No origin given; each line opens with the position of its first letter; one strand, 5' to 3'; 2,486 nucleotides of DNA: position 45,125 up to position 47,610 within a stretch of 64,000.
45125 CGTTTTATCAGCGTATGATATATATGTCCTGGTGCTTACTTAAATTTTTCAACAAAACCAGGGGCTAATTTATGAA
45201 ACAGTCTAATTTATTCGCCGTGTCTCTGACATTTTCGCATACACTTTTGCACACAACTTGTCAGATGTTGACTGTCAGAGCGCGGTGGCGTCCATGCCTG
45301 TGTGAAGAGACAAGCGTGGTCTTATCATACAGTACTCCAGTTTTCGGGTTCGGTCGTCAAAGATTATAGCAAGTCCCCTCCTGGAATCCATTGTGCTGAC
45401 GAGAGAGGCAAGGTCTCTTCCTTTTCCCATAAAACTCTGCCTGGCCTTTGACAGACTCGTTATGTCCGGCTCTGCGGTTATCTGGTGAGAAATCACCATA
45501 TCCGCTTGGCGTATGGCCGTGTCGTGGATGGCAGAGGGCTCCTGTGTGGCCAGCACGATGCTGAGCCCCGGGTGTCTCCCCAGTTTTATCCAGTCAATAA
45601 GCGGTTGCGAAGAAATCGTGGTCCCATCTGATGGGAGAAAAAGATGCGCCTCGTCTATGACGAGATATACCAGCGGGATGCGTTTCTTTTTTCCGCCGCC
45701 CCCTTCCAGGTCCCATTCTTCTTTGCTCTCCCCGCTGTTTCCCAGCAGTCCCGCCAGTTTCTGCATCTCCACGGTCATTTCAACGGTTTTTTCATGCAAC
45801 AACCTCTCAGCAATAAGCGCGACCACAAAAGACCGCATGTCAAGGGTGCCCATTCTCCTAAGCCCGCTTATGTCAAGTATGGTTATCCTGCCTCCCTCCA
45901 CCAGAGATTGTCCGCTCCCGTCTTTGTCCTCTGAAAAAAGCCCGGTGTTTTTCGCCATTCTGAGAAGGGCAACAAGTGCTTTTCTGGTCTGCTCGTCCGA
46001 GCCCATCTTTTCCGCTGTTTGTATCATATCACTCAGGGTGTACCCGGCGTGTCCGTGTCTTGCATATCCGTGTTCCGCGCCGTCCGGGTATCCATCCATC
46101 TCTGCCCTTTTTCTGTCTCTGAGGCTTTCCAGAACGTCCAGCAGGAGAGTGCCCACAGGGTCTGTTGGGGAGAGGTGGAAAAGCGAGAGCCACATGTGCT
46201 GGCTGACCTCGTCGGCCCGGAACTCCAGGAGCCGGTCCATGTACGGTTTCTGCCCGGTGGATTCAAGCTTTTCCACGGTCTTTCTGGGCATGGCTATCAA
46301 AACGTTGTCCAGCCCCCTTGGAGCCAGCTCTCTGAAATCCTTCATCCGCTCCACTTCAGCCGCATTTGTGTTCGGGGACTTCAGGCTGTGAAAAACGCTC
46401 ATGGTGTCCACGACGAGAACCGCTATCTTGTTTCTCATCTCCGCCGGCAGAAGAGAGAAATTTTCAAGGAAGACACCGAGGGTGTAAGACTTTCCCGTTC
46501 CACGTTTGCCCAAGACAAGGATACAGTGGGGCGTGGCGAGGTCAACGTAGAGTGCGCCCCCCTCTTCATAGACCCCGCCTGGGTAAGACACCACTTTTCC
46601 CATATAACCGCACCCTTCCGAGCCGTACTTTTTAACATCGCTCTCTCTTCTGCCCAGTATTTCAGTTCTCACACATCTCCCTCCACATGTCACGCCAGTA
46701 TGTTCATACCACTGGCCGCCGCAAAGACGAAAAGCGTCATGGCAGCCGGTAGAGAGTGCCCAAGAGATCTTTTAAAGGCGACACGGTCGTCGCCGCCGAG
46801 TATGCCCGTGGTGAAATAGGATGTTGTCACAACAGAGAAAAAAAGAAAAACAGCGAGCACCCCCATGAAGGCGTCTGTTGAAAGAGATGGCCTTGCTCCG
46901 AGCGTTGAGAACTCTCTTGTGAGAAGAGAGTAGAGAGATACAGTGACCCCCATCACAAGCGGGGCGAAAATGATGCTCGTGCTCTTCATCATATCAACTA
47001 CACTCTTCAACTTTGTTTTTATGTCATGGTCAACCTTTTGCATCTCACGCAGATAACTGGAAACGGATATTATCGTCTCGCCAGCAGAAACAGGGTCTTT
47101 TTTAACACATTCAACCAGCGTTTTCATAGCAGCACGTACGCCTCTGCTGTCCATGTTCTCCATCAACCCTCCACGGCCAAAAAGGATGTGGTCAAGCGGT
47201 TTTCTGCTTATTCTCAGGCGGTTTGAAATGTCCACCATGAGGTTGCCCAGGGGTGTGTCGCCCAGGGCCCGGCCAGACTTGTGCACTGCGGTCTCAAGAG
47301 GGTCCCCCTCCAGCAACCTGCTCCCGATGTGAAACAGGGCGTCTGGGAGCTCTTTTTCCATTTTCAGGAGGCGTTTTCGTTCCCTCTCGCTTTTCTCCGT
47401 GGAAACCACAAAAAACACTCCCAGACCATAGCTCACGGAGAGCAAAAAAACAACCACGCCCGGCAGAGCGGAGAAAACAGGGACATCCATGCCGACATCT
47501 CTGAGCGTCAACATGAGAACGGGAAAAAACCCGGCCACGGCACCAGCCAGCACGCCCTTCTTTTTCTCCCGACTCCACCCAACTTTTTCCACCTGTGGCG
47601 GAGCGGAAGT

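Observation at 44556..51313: Pilin-less, translationally coupled operon: FlaI/VirB11-like ATPase, TadC/FlaJ-like platform and DUF87 HerA/VirB4-like ATPase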

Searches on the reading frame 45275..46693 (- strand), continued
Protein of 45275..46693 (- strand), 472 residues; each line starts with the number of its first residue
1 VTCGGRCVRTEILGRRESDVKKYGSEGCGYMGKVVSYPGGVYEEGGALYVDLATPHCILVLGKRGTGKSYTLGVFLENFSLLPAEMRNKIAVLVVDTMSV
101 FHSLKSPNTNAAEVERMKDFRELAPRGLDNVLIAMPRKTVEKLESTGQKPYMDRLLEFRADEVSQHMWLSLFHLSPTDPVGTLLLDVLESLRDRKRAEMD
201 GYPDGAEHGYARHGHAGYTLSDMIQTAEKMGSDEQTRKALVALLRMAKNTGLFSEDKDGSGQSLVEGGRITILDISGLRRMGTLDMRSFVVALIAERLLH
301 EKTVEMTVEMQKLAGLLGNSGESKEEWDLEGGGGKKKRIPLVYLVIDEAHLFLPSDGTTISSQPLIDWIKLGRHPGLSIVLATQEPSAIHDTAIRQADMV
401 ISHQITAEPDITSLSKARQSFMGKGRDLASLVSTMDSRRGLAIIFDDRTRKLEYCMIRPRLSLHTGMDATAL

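Call 35: search_protein_families(library=pfam, proteins=[L008:2973-3422:-, L008:2467-2952:-, L008:9480-10001:+, L008:9989-10558:+, L015:11398-12825:+, L004:4707-5165:+, L008:1865-2446:-], max_evalue=1)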
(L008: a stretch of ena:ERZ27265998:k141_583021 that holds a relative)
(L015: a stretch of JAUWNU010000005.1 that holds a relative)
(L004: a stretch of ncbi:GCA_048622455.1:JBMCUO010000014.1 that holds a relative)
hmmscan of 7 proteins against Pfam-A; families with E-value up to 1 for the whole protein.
L008:2973-3422:- (149 aa): 7 families
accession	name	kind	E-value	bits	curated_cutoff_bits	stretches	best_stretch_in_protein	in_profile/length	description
PF07790.16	Pilin_N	-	0.001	20.3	25.2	1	28-96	10-76/78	Archaeal Type IV pilin, N-terminal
PF09134.16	Invasin_D3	-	0.0048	17.8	33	1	52-146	3-93/98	Invasin, domain 3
PF02369.22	Big_1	-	0.067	13.7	34.9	1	73-143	20-89/93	Bacterial Ig-like domain (group 1)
PF16640.11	Big_3_5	-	0.08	14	35.5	1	69-139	9-73/88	Bacterial Ig-like domain (group 3)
PF20176.3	DUF6541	-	0.094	11.4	29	1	6-53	69-118/646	Family of unknown function (DUF6541)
PF18565.7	Glyco_hydro2_C5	-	0.12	12.7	32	1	57-139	4-98/103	Glycoside hydrolase family 2 C-terminal domain 5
PF05481.17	Myco_19_kDa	-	0.24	12.2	23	0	60-143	32-94/117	Mycobacterium 19 kDa lipoprotein antigen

L008:2467-2952:- (161 aa): 0 families

L008:9480-10001:+ (173 aa): 0 families

L008:9989-10558:+ (189 aa): 1 family
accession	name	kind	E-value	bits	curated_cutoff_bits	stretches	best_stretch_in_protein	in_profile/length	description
PF04708.17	Pox_F16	-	0.033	14.1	30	1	60-181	28-128/215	Poxvirus F16 protein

L015:11398-12825:+ (475 aa): 10 families
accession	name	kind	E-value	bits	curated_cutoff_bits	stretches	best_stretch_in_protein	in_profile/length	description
PF15418.12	DUF4625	-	2.9e-05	24.8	27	1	289-352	13-82/131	Domain of unknown function (DUF4625)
PF17957.7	Big_7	-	0.00011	23.3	24.1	1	395-450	7-65/70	Bacterial Ig domain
PF13750.12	Big_3_3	-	0.00049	20.2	27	1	345-413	4-74/157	Bacterial Ig-like domain (group 3)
PF19077.6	Big_13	-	0.0031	18.4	27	1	317-381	37-100/102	Bacterial Ig-like domain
PF22058.2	X25_BaPul_like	-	0.013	16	27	0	238-272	23-57/87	Pullulanase X25 domain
PF01105.29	EMP24_GP25L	-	0.044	14.3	25.9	1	303-369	19-86/182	emp24/gp25L/p24 family/GOLD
PF01483.27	P_proprotein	-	0.074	13.6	21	0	320-371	15-64/86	Proprotein convertase P-domain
PF16640.11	Big_3_5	-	0.091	13.8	35.5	1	392-426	1-36/88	Bacterial Ig-like domain (group 3)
PF23560.1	GBD_Hemicentin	-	0.14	12.5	27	0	212-247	28-60/100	Hemicentin galactose-binding domain-like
PF00801.26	PKD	-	0.19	12.2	23.5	0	392-419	4-32/80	PKD domain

L004:4707-5165:+ (152 aa): 6 families
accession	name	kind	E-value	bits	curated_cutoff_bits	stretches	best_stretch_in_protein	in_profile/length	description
PF20622.4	Big_15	-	9.9e-05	22.6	27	1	72-95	57-80/82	Bacterial Ig domain (Big_16)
PF02369.22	Big_1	-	0.0013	19.3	34.9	1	65-146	10-88/93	Bacterial Ig-like domain (group 1)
PF13620.12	CarboxypepD_reg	-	0.0017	19.1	32.3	1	77-145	3-65/82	Carboxypeptidase regulatory-like domain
PF00936.24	BMC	-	0.026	14.9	24.5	1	125-149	32-56/75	BMC domain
PF16371.11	MetallophosN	-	0.088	13.5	35.6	1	83-107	5-28/77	N terminal of Calcineurin-like phosphoesterase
PF13940.11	Ldr_toxin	-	0.19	12.2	27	1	35-48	18-31/35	Toxin Ldr, type I toxin-antitoxin system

L008:1865-2446:- (193 aa): 2 families
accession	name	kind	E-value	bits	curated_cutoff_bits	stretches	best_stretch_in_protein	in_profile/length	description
PF10790.15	DUF2604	-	3.1e-05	24.8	25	1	14-80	13-81/85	Protein of Unknown function (DUF2604)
PF11976.14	Rad60-SLD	-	0.00021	21.5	23.8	1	11-74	7-68/72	Ubiquitin-2 like Rad60 SUMO-like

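Call 36: predict_structure(alignment_id=A1)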
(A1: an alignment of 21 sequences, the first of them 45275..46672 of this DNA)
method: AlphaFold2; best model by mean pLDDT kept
length: 465 residues; sequences in the alignment: 21
mean_pLDDT: 84.5   pTM: 0.86
mean pLDDT of the five models: 84.5, 82.6, 77.8, 76.5, 65.4
residues with pLDDT >= 90: 258; 70-90: 137; 50-70: 40; < 50: 30
segments of 3 or more residues with pLDDT < 50: 197-206, 314-329, 462-465
pLDDT, mean of each block of 10 residues (from residue 1): 89 91 93 83 93 87 94 93 94 90 90 91 94 92 91 91 94 97 90 61 50 95 94 95 88 74 94 80 93 84 78 44 37 89 92 92 77 94 92 89 85 63 72 88 89 81 43
secondary structure, 60 per line:
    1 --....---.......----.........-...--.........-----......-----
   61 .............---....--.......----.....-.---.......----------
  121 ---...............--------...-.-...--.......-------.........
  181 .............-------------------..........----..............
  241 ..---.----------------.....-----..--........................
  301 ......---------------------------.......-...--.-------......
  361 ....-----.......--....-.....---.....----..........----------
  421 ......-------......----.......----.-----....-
elements in order: E3-6 H10-16 E21-29 E36-44 E50-55 H61-73 H77-80 E83-89 H94-98 H104-110 E124-129 H130-138 E147-149 H158-164 H172-193 H213-222 H227-242 E263-267 H279-306 E334-340 H355-364 E370-376 H384-388 E392-396 H401-410 H421-426 E434-439 E444-450 H461-464

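Call 74: search_protein_representatives(alignment_id=A1)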
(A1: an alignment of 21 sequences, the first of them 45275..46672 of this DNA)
Query: 21 sequences, 439 profile positions. Proteins with E-value up to 0.001 (for the whole library): 2898; up to 1e-10: 795; up to 1e-30: 258. The best 150 are listed.
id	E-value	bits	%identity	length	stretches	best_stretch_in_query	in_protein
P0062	3.3e-207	705.2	-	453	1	1-438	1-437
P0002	2.5e-192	656.1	-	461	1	3-434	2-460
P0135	2.8e-151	520.9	-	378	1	82-438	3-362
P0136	5.9e-131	453.9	-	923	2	39-428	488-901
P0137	7.3e-131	453.6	-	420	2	125-435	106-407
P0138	9.2e-126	436.8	-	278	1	178-438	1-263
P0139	1.8e-107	376.5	-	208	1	238-437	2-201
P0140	2.4e-105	369.5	-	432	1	3-434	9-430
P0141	9.0e-98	344.5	-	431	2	152-435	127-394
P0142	7.4e-96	338.2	-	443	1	4-438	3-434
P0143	2.0e-95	336.8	-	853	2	62-435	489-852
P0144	6.5e-94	331.8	-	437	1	6-432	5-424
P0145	1.1e-93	331.0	-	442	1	3-435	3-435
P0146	2.2e-93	330.1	-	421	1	7-429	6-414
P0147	2.1e-92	326.8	-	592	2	60-435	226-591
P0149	1.2e-91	324.4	-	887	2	3-311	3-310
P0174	4.5e-80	286.2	-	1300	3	62-311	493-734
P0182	6.8e-72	259.2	-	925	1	5-430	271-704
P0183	7.4e-71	255.8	-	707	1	3-431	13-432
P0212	6.7e-63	229.6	-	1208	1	5-432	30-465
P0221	1.5e-61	225.2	-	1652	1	6-432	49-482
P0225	5.0e-61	223.4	-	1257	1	3-431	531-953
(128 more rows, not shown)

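Call 76: search_protein_families(library=pfam, proteins=[P0136, P0143, P0149, P0174, P0182, P0212, P0221, P0225, P0183], max_evalue=0.001)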
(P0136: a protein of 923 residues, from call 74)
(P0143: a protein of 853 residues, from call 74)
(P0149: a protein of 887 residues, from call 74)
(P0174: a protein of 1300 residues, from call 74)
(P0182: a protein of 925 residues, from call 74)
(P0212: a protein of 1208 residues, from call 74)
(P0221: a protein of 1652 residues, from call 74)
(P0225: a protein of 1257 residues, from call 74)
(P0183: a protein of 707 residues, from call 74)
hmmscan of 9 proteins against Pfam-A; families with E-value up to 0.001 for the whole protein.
P0136 (923 aa): 9 families
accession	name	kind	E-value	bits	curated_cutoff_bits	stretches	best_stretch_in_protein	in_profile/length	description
PF01935.23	DUF87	-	1.1e-24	88.2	23.2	2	29-262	4-208/220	Helicase HerA, central domain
PF05707.18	Zot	-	2.6e-08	34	20.3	0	315-365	85-136/197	Zonular occludens toxin (Zot)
PF00004.35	AAA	-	7.9e-06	26.8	21.2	0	773-837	54-126/131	ATPase family associated with various cellular activities (AAA)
PF13401.12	AAA_22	-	4.8e-05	24.1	27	0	43-81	4-36/130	AAA domain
PF13191.12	AAA_16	-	5.8e-05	24.1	32.6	0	497-565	23-85/167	AAA ATPase domain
PF10412.15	TrwB_AAD_bind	-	0.00033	20.1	20.5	0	45-91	16-56/387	Type IV secretion-system coupling protein DNA-binding domain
PF06414.18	Zeta_toxin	-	0.0005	20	22.3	0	32-68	5-40/199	Zeta toxin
PF13173.12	AAA_14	-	0.00063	20.2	27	0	44-69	2-27/129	AAA domain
PF13245.12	AAA_19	-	0.00096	19.8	25.1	0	42-77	9-42/134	AAA domain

P0143 (853 aa): 3 families
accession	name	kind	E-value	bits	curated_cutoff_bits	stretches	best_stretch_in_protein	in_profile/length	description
PF14890.11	Intein_splicing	-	1.9e-27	96.4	35.8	1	75-489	1-155/155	Intein splicing domain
PF14528.11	LAGLIDADG_3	-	1.9e-17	63.7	22.5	1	280-362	3-81/82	LAGLIDADG-like domain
PF14623.11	Vint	-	0.00061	20.1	27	0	68-147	2-72/166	Hint-domain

P0149 (887 aa): 2 families
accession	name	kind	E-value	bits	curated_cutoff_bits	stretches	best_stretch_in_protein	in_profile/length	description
PF01935.23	DUF87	-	1.1e-13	52.2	23.2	1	31-244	2-202/220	Helicase HerA, central domain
PF14890.11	Intein_splicing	-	1.1e-11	45.2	35.8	1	328-756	14-155/155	Intein splicing domain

P0174 (1300 aa): 3 families
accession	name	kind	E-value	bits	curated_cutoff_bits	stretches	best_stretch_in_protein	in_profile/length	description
PF14890.11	Intein_splicing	-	1.4e-47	161.8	35.8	2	69-493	1-155/155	Intein splicing domain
PF14528.11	LAGLIDADG_3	-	2.3e-26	92.3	22.5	1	287-367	4-82/82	LAGLIDADG-like domain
PF01079.26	Hint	-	9.6e-05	22.5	29.7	0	59-145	10-97/213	Hint module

P0182 (925 aa): 2 families
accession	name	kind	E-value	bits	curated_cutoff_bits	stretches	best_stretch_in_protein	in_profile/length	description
PF01935.23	DUF87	-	3.1e-13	50.8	23.2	1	309-546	14-220/220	Helicase HerA, central domain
PF05872.18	HerA_C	-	8.1e-07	28.5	22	1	569-641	250-321/502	Helicase HerA-like C-terminal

P0212 (1208 aa): 2 families
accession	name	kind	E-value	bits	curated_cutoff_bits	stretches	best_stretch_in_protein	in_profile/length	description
PF05763.18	DUF835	-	8.1e-26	90.9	33.1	1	587-714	8-135/136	Protein of unknown function (DUF835)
PF01935.23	DUF87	-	3.5e-09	37.5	23.2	1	80-307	28-219/220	Helicase HerA, central domain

P0221 (1652 aa): 2 families
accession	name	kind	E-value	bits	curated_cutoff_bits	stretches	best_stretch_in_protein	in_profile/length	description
PF05763.18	DUF835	-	2.3e-22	79.7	33.1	1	895-1015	15-136/136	Protein of unknown function (DUF835)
PF01935.23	DUF87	-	5e-10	40.3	23.2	1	98-326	28-220/220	Helicase HerA, central domain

P0225 (1257 aa): 5 families
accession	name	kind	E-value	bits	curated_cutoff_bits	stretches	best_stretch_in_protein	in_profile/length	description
PF00082.27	Peptidase_S8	-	6.8e-49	167.2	21.8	1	229-489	1-276/288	Subtilase family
PF01935.23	DUF87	-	3.3e-11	44.1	23.2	1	572-801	26-220/220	Helicase HerA, central domain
PF07848.18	PaaX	-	1.2e-06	29.1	24.8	1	1002-1046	24-68/70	PaaX-like protein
PF13412.12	HTH_24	-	0.00055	19.9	21.9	0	1002-1029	18-45/48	Winged helix-turn-helix DNA-binding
PF13401.12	AAA_22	-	0.00078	20.2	27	0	571-618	7-43/130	AAA domain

P0183 (707 aa): 7 families
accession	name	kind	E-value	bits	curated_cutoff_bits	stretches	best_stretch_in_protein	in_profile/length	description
PF01935.23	DUF87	-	2.2e-16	61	23.2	1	50-274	17-220/220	Helicase HerA, central domain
PF05872.18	HerA_C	-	3.4e-08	33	22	1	296-389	250-343/502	Helicase HerA-like C-terminal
PF12802.13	MarR_2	-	5.6e-05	23.7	27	1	554-603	3-53/61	MarR family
PF05707.18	Zot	-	8.8e-05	22.5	20.3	0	301-359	79-137/197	Zonular occludens toxin (Zot)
PF12840.13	HTH_20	-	0.00015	22.1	27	1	555-602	3-50/51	Helix-turn-helix domain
PF01978.25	TrmB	-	0.00078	19.7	25.6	0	554-608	6-60/68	Sugar-specific transcriptional regulator TrmB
PF06414.18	Zeta_toxin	-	0.00095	19.1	22.3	0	55-93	15-50/199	Zeta toxin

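Call 87: search_protein_families(library=padloc, proteins=[window:45275-46672:-], max_evalue=0.01)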
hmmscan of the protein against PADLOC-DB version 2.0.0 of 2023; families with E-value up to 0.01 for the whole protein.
window:45275-46672:- (465 aa): 12 families
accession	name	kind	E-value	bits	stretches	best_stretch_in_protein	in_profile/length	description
PDLC04140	mad8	-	4.8e-17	60.4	1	39-402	18-256/314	mads_8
PDLC04105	HerA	-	3.8e-13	46.8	1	49-410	168-500/576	-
PDLC04106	HerA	-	1.9e-11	41.3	1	329-410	507-593/667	-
PDLC01055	HerA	-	7e-10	36.3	1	328-392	414-477/532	Type III coevolved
PDLC04103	HerA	-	6.5e-08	29.4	1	333-410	441-521/579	-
PDLC04104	HerA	-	1.9e-07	28.2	1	328-406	215-297/379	-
PDLC02188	HerA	-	4.8e-07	27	1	329-410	424-507/578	-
PDLC02185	HerA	-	8.9e-07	26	1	327-413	440-529/585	-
PDLC04100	HerA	-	1.5e-06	25.2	1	329-413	436-523/580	-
PDLC04102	HerA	-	1.8e-06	24.6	1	328-407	500-581/654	-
PDLC04098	HerA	-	0.00044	16.9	1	329-408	523-609/686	-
PDLC04097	HerA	-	0.0005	16.8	1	336-410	476-557/618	-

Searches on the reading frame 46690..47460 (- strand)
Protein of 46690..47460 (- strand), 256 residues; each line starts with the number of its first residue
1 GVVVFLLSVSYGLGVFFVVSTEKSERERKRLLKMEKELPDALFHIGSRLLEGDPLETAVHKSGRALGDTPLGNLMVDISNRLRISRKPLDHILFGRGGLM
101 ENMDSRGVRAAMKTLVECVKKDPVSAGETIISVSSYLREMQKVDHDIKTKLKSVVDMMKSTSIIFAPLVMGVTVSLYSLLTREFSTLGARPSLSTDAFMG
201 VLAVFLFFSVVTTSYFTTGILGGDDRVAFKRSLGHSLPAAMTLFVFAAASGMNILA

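Call 61: search_protein_families(library=pfam, proteins=[window:46690-47460:-], max_evalue=0.05)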
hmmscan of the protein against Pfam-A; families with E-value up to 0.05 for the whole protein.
window:46690-47460:- (256 aa): 0 families
